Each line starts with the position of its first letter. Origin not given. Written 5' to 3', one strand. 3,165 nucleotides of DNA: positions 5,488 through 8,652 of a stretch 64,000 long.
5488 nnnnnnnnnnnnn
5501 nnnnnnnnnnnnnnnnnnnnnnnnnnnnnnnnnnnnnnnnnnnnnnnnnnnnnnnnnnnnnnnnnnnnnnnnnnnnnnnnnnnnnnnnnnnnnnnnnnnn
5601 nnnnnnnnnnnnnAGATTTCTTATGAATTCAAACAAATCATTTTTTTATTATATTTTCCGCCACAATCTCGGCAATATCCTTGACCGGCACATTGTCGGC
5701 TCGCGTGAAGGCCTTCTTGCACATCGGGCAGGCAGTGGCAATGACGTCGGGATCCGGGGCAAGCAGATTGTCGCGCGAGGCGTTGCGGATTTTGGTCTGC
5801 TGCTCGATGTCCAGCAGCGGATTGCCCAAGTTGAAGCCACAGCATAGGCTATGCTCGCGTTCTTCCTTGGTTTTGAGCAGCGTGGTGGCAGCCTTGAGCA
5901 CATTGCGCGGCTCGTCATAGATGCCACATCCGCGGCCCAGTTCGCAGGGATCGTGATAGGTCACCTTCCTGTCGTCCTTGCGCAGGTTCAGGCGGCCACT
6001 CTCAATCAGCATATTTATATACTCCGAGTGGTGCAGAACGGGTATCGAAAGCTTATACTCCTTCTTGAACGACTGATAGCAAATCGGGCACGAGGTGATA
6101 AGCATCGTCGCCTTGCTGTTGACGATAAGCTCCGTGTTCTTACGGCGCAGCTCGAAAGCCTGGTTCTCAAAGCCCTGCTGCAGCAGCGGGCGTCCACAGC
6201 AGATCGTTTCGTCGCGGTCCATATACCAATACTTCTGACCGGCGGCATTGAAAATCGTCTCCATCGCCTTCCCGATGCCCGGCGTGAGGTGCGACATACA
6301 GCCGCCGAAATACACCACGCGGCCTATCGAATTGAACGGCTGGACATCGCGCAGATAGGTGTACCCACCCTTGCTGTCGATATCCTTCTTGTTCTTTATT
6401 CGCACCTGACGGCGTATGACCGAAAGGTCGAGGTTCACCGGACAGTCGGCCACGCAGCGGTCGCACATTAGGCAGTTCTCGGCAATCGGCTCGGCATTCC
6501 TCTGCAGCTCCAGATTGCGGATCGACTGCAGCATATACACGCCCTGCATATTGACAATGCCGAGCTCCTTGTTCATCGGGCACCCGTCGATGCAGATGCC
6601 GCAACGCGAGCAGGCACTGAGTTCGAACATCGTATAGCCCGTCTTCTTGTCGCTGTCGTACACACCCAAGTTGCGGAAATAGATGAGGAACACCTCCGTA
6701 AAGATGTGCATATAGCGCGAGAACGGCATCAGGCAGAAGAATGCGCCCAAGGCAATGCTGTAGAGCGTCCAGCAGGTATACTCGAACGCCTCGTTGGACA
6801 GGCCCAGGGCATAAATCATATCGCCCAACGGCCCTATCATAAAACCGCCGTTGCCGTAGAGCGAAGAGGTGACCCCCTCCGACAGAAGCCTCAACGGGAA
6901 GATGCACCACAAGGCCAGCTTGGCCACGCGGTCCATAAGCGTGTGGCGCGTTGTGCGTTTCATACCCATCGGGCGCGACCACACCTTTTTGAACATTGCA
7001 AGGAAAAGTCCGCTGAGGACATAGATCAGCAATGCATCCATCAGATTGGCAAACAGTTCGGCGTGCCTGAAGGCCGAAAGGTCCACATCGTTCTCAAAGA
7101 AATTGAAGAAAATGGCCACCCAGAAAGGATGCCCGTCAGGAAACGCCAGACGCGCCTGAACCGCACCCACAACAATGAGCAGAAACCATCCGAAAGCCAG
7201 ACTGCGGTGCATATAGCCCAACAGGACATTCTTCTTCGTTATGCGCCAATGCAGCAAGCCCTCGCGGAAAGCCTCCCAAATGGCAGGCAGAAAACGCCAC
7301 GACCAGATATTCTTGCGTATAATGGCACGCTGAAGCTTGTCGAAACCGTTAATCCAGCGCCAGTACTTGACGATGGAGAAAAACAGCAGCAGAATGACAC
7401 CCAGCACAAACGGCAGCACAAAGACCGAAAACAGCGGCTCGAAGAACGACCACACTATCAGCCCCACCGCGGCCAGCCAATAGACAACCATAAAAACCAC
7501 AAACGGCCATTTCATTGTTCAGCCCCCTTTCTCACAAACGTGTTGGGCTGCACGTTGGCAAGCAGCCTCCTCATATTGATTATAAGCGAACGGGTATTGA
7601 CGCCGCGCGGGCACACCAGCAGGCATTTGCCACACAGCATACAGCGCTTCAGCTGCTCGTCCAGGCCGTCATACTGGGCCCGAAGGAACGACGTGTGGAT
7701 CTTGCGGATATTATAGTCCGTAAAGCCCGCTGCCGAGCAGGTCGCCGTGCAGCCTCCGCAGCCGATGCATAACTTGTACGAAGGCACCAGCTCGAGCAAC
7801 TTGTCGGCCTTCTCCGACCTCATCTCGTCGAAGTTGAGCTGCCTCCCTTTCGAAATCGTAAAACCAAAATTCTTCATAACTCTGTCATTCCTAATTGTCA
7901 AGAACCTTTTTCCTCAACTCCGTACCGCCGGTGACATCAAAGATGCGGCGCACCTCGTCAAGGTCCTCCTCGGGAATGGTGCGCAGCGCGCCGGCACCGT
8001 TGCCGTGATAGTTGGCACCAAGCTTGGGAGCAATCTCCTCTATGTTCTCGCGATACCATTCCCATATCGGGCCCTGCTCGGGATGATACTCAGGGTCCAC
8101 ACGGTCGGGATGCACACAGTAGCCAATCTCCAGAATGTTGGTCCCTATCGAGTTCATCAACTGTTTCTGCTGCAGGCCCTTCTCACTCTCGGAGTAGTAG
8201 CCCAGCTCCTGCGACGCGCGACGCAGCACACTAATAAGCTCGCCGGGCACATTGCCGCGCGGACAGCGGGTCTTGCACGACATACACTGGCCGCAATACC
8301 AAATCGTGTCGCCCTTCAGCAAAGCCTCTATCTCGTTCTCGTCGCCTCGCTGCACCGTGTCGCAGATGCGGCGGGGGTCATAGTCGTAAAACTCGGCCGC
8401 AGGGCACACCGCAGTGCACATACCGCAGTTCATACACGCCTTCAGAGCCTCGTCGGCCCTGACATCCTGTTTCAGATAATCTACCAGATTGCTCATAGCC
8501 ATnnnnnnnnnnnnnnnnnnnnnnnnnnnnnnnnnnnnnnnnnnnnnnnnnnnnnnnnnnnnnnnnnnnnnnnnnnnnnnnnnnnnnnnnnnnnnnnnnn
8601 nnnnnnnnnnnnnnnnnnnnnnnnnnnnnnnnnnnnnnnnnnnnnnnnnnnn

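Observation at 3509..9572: Six-gene Hdr/DsrMK-like disulfide-reductase operon led by a VOC-fold protein in a Bacteroidales background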

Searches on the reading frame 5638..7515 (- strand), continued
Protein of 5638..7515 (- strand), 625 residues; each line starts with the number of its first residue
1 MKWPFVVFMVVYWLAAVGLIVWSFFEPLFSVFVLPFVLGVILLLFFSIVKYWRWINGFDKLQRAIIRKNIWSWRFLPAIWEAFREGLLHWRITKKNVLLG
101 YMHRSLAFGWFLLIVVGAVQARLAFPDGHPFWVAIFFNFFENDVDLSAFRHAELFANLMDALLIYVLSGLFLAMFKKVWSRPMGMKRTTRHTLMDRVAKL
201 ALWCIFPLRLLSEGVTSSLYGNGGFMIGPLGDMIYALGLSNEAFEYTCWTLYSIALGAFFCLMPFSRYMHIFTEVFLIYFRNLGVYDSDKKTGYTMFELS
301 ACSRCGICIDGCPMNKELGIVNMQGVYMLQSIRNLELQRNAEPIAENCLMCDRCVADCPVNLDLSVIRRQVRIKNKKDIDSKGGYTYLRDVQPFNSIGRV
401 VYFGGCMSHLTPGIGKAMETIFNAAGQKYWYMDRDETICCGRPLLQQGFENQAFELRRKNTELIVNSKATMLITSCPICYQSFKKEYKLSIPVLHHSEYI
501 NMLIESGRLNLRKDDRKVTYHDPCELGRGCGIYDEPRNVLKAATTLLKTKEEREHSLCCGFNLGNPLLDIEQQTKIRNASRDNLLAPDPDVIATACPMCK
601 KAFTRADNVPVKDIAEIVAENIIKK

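Call 82: find_encoding_contigs(protein=P0090, flank=9000, max_places=1)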
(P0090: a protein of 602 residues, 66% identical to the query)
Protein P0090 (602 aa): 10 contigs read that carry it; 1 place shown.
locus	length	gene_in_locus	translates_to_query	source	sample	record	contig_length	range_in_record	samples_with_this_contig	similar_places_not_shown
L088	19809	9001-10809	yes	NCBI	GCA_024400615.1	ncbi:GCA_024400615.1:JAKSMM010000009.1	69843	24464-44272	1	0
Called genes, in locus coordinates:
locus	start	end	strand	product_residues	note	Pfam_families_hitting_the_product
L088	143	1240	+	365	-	PF03308:MeaB, PF02492:cobW (faint)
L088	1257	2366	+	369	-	PF04055:Radical_SAM, PF06969:HemN_C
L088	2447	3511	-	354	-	PF03702:AnmK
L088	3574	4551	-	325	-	-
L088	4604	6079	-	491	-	PF03062:MBOAT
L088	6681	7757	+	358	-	PF00903:Glyoxalase (faint), PF13669:Glyoxalase_4 (faint)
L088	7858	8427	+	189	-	PF13484:Fer4_16 (faint), PF13187:Fer4_9 (weak), PF13183:Fer4_8, PF13237:Fer4_10 (weak), PF13534:Fer4_17 (weak)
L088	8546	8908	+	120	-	PF00037:Fer4 (faint), PF12837:Fer4_6 (faint), PF25160:LdpA_Fe-S-bd (faint), PF13237:Fer4_10 (weak), PF13183:Fer4_8, PF12838:Fer4_7, PF13187:Fer4_9 (weak), PF13534:Fer4_17 (weak)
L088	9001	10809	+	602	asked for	PF00037:Fer4 (faint), PF12838:Fer4_7 (weak), PF13183:Fer4_8, PF13534:Fer4_17, PF02754:CCG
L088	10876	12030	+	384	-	PF02754:CCG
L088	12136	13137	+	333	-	PF00070:Pyr_redox (faint), PF01266:DAO (faint), PF03486:HI0933_like (faint), PF07992:Pyr_redox_2, PF13450:NAD_binding_8 (faint), PF13738:Pyr_redox_3 (faint)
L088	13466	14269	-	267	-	PF00106:adh_short, PF08659:KR, PF13561:adh_short_C2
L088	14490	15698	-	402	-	PF00291:PALP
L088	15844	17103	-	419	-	PF00155:Aminotran_1_2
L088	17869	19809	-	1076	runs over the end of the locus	PF13585:CHU_C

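Call 83: find_encoding_contigs(protein=P0114, flank=9000, max_places=1)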
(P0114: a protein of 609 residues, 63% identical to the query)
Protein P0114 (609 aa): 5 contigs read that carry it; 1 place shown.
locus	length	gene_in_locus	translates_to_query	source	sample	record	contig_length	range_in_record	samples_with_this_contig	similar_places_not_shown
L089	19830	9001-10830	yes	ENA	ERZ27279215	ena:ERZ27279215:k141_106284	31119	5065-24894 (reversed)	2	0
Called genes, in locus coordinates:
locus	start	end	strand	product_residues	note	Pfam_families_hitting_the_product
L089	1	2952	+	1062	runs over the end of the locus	PF00801:PKD (faint), PF18911:PKD_4 (weak), PF13585:CHU_C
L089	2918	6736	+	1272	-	PF25778:DUF7948, PF00801:PKD, PF18911:PKD_4, PF13585:CHU_C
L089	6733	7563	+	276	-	-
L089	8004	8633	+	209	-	PF13237:Fer4_10 (weak), PF13183:Fer4_8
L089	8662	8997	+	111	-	PF13237:Fer4_10 (faint), PF25160:LdpA_Fe-S-bd (faint), PF12797:Fer4_2 (faint), PF00037:Fer4 (faint), PF13183:Fer4_8, PF12838:Fer4_7, PF13187:Fer4_9 (weak), PF13534:Fer4_17, +1 more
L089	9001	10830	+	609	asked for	PF12838:Fer4_7 (faint), PF13183:Fer4_8, PF13237:Fer4_10 (faint), PF13534:Fer4_17, PF02754:CCG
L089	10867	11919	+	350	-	PF02754:CCG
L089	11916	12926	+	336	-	PF00070:Pyr_redox (weak), PF01134:GIDA (weak), PF01266:DAO (faint), PF01494:FAD_binding_3 (weak), PF03486:HI0933_like (weak), PF07992:Pyr_redox_2, PF13450:NAD_binding_8 (weak)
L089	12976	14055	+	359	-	PF04245:NA37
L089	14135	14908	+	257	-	PF00702:Hydrolase (faint), PF08282:Hydrolase_3, PF12710:HAD (faint)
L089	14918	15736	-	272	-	PF01048:PNP_UDP_1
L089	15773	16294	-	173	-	PF02577:BFN_dom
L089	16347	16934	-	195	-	PF01725:Ham1p_like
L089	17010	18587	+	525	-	-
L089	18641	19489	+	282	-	PF03279:Lip_A_acyltrans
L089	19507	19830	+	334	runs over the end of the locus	PF00535:Glycos_transf_2, PF10111:Glyco_tranf_2_2 (weak), PF13641:Glyco_tranf_2_3, PF13632:Glyco_trans_2_3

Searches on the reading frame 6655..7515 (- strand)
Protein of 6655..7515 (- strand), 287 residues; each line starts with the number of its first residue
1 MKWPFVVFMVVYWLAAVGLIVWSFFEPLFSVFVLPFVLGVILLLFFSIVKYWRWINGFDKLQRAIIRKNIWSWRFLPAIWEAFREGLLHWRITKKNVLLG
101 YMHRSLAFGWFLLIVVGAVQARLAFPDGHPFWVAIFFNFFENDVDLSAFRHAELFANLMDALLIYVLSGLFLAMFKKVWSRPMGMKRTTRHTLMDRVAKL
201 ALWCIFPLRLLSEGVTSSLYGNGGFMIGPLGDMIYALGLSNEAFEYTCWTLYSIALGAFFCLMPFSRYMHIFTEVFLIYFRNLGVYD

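Call 53: search_protein_families(library=pfam, proteins=[window:6655-7515:-], max_evalue=1)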
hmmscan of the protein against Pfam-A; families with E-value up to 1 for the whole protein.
seq(287 aa): 0 families

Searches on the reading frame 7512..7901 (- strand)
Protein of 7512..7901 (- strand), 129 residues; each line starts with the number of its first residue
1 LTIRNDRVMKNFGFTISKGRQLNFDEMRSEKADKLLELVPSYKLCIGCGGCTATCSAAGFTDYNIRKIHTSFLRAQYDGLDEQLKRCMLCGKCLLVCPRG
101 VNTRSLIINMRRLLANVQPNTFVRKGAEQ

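Call 2: search_protein_families(library=pfam, proteins=[window:7512-7901:-], max_evalue=0.01)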
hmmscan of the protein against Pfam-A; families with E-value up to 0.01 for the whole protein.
window:7512-7901:- (129 aa): 13 families
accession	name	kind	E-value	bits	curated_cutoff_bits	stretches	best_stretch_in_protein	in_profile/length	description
PF13187.11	Fer4_9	-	2.1e-09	37.7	27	2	45-100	2-50/52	4Fe-4S dicluster domain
PF13183.11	Fer4_8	-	2.5e-08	34.8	27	1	43-101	3-68/68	4Fe-4S dicluster domain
PF12838.12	Fer4_7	-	2.9e-08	34.5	27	1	45-101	2-52/52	4Fe-4S dicluster domain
PF13534.11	Fer4_17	-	3e-07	31.3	22.2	1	45-102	2-61/61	4Fe-4S dicluster domain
PF13237.11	Fer4_10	-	4e-06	27.1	25.5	2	42-98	6-53/53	4Fe-4S dicluster domain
PF12837.12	Fer4_6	-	7.9e-06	26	25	0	43-57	7-21/24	4Fe-4S binding domain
PF00037.32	Fer4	-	9.6e-06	25.6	21.1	1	86-100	7-21/24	4Fe-4S binding domain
PF17179.9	Fer4_22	-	1.8e-05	26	27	0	27-57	61-93/95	4Fe-4S dicluster domain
PF12800.12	Fer4_4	-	2.6e-05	24.6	24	0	44-56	3-15/17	4Fe-4S binding domain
PF12797.12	Fer4_2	-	2.9e-05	24.2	24.5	1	85-98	8-21/22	4Fe-4S binding domain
PF25160.1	LdpA_Fe-S-bd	-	4.7e-05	23.5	27.6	0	83-100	24-41/49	LdpA Fe-S cluster-binding domain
PF13484.11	Fer4_16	-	0.00058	21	30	0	86-112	1-28/66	4Fe-4S double cluster binding domain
PF14697.11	Fer4_21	-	0.001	19.6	35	0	44-98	7-52/59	4Fe-4S dicluster domain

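Call 3: search_protein_families(library=ncbifam, proteins=[window:7512-7901:-], max_evalue=0.01)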
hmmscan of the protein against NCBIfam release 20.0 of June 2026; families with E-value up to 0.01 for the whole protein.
window:7512-7901:- (129 aa): 49 families (the best 25 are shown)
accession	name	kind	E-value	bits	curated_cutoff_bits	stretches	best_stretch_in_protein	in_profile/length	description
NF041779.1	hetero_SS_HdrC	equivalog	6.5e-12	45.3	350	1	44-115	32-103/198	ferredoxin:CoB-CoM heterodisulfide reductase subunit HdrC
TIGR03290.1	CoB_CoM_SS_C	equivalog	1.8e-09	37.7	160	1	43-115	2-76/144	CoB--CoM heterodisulfide reductase subunit C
NF041890.1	hdrC_Methbact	equivalog_domain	2.2e-09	37.2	270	1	44-102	30-89/192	ferredoxin:CoB-CoM heterodisulfide reductase subunit HdrC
TIGR02936.1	fdxN_nitrog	equivalog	2.7e-08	33.8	80.55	1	17-61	45-88/91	ferredoxin III, nif-specific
NF004898.0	PRK06259.1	equivalog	2.3e-07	29.8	385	1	29-116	120-217/488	fumarate reductase (CoM/CoB) subunit TfrB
NF042909.1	FMH_DH_FwdF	exception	1.5e-06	27.5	375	1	37-100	9-70/336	tungsten-dependent formylmethanofuran dehydrogenase subunit FwdF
NF040763.1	FeFe_hydrog_A6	exception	1.7e-06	26.7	765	1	25-101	126-204/571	NADH-dependent [FeFe] hydrogenase, group A6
NF040762.1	Hydr_FeFe_Clost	exception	1.9e-06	26.8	900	1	38-100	139-202/572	ferredoxin hydrogenase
TIGR00314.1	cdhA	equivalog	2e-06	25.9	781.3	1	30-109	389-461/784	CO dehydrogenase/acetyl-CoA synthase complex subunit alpha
TIGR02512.1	FeFe_hydrog_A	subfamily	2.1e-06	26.9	405.95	1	42-101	6-66/375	[FeFe] hydrogenase, group A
NF004616.0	PRK05950.1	subfamily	3.2e-06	26.5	228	1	82-116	201-235/238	succinate dehydrogenase iron-sulfur subunit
TIGR01971.1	NuoI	subfamily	4.6e-06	26.2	113.05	1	34-100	33-96/121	NADH-quinone oxidoreductase, chain I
NF009053.0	PRK12387.1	subfamily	5.5e-06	26.3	204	1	42-100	37-88/180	formate hydrogenlyase complex iron-sulfur subunit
NF005746.0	PRK07570.1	subfamily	7.2e-06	25.5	243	1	6-111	121-237/250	succinate dehydrogenase/fumarate reductase iron-sulfur subunit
NF040612.1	F420_dehyd_FpoI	exception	7.9e-06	25.7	180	1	28-103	26-100/135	F420H2 dehydrogenase subunit FpoI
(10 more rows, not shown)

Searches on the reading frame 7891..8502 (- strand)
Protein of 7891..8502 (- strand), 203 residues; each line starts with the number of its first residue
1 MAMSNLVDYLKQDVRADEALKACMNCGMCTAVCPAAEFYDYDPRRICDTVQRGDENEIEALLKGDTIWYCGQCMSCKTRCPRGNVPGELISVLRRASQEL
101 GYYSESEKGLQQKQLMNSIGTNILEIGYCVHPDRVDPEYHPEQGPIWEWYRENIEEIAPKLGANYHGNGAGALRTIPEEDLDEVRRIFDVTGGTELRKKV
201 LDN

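Call 2: search_protein_families(library=pfam, proteins=[window:7891-8502:-], max_evalue=0.01)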
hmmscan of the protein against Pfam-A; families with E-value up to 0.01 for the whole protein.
window:7891-8502:- (203 aa): 9 families
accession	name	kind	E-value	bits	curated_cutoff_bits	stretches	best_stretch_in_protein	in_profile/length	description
PF13183.11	Fer4_8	-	3.4e-10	40.7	27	1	20-83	2-67/68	4Fe-4S dicluster domain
PF13484.11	Fer4_16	-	8.7e-09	36.5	30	1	70-130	2-60/66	4Fe-4S double cluster binding domain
PF13534.11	Fer4_17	-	1.2e-07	32.6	22.2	1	22-83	1-59/61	4Fe-4S dicluster domain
PF13187.11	Fer4_9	-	1.8e-07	31.5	27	1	22-83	1-50/52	4Fe-4S dicluster domain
PF13237.11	Fer4_10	-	1.9e-05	25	25.5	1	20-81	6-53/53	4Fe-4S dicluster domain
PF12838.12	Fer4_7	-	0.00075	20.4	27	1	23-83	2-51/52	4Fe-4S dicluster domain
PF14697.11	Fer4_21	-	0.0028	18.2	35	0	21-35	39-53/59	4Fe-4S dicluster domain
PF12800.12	Fer4_4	-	0.0038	17.9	24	1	22-35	3-16/17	4Fe-4S binding domain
PF12797.12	Fer4_2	-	0.006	16.9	24.5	1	21-35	8-22/22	4Fe-4S binding domain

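Call 3: search_protein_families(library=ncbifam, proteins=[window:7891-8502:-], max_evalue=0.01)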
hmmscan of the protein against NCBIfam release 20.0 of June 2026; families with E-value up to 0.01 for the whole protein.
window:7891-8502:- (203 aa): 27 families (the best 25 are shown)
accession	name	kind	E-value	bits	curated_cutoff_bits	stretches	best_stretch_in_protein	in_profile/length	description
NF041890.1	hdrC_Methbact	equivalog_domain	1.3e-26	93.4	270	1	5-195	11-185/192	ferredoxin:CoB-CoM heterodisulfide reductase subunit HdrC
NF041779.1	hetero_SS_HdrC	equivalog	1.6e-26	93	350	1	5-164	13-164/198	ferredoxin:CoB-CoM heterodisulfide reductase subunit HdrC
TIGR03290.1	CoB_CoM_SS_C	equivalog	7.1e-17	61.7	160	1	20-108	1-86/144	CoB--CoM heterodisulfide reductase subunit C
NF038018.1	qmoC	equivalog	6.5e-14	52.2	300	1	17-96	14-90/360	quinone-interacting membrane-bound oxidoreductase complex subunit QmoC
NF004898.0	PRK06259.1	equivalog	4.8e-08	32.1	385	1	10-112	123-231/488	fumarate reductase (CoM/CoB) subunit TfrB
NF008369.0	PRK11168.1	equivalog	1.5e-07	30.7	278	1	15-117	5-107/401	anaerobic glycerol-3-phosphate dehydrogenase subunit C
NF008434.0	PRK11274.1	equivalog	5.6e-07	28.8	333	1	11-99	13-104/409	glycolate oxidase subunit GlcF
NF009226.0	PRK12576.1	equivalog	3.2e-06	26.7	344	1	22-109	155-249/317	succinate dehydrogenase/fumarate reductase iron-sulfur subunit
TIGR00384.1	dhsB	subfamily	4e-06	26.5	88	1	12-91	131-219/222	succinate dehydrogenase and fumarate reductase iron-sulfur protein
TIGR03379.1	glycerol3P_GlpC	equivalog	5.3e-06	25.4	279.9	1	17-99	1-83/397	anaerobic glycerol-3-phosphate dehydrogenase subunit GlpC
NF004616.0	PRK05950.1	subfamily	2.2e-05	23.7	228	1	17-96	143-232/238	succinate dehydrogenase iron-sulfur subunit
TIGR00314.1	cdhA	equivalog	0.00011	20.2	781.3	1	16-100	394-466/784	CO dehydrogenase/acetyl-CoA synthase complex subunit alpha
NF038196.1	ferrodoxin_EFR1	subfamily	0.00033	20.8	75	0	18-36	181-199/242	EFR1 family ferrodoxin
TIGR04105.1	FeFe_hydrog_B1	subfamily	0.0004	19.2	450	1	21-85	142-205/462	monomeric [FeFe] hydrogenase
NF006808.0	PRK09326.1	equivalog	0.00044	19.2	444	1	22-91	13-78/341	F420H2 dehydrogenase subunit F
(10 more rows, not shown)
